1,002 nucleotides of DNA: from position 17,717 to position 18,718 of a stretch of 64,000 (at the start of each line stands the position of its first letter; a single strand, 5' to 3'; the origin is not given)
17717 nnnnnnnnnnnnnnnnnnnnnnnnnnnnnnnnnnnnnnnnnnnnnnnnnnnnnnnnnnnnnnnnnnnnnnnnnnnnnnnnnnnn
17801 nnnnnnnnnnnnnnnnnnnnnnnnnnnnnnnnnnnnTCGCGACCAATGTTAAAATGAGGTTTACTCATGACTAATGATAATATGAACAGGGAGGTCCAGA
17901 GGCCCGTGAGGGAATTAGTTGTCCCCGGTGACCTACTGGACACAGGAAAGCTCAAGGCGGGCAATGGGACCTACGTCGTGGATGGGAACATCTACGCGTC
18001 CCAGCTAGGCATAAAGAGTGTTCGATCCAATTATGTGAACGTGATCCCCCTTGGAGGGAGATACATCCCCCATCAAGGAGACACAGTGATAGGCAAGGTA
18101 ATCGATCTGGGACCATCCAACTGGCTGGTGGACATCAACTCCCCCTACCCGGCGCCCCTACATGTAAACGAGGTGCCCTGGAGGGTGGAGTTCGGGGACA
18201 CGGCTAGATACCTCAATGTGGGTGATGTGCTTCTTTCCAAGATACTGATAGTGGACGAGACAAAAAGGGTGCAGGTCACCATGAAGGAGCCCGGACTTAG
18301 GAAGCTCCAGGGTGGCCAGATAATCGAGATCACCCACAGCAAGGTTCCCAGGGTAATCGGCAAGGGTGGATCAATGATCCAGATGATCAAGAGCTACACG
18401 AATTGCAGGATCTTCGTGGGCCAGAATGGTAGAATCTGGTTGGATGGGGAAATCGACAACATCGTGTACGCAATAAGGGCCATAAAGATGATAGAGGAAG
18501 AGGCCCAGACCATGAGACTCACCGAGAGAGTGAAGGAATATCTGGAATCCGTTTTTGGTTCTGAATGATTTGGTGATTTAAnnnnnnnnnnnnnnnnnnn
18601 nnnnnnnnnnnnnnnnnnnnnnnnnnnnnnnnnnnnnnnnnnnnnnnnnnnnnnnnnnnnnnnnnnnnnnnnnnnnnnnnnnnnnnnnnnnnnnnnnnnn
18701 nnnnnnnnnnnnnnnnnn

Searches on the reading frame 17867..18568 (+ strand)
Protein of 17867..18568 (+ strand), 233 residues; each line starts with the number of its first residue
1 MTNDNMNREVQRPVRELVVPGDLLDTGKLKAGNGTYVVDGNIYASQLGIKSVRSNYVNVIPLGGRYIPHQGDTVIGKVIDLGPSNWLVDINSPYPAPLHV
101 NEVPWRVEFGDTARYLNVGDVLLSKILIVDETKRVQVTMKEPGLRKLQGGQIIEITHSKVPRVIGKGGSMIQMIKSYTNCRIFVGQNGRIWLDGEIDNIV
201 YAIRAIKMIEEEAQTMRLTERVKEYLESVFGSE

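Call 62: search_protein_families(library=pfam, proteins=[window:17867-18568:+], max_evalue=0.001)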
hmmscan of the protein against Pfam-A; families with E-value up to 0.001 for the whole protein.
window:17867-18568:+ (233 aa): 7 families
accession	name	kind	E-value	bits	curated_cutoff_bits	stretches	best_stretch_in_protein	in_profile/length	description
PF22625.2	ECR1_N_2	-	1.2e-11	44.7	27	1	15-62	1-50/51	Exosome RNA binding protein RRP4 N-terminal domain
PF14382.12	ECR1_N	-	5.6e-10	39.3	27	1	17-52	1-37/38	Exosome complex exonuclease RRP4 N-terminal region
PF21266.3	RRP4_S1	-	1.3e-08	35.3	27.3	1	65-103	1-39/73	RRP4, S1 domain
PF15985.11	KH_6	-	2.5e-08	34.6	27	1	150-195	1-44/47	KH domain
PF00013.35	KH_1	-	3.6e-08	33.5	21.5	1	152-206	3-64/66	KH domain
PF07650.23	KH_2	-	2.4e-05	24.5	22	1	136-193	9-69/78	KH domain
PF21262.3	RRP40_S1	-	0.00061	20.1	27.1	0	66-100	1-35/83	Exosome complex component RRP40, S1 domain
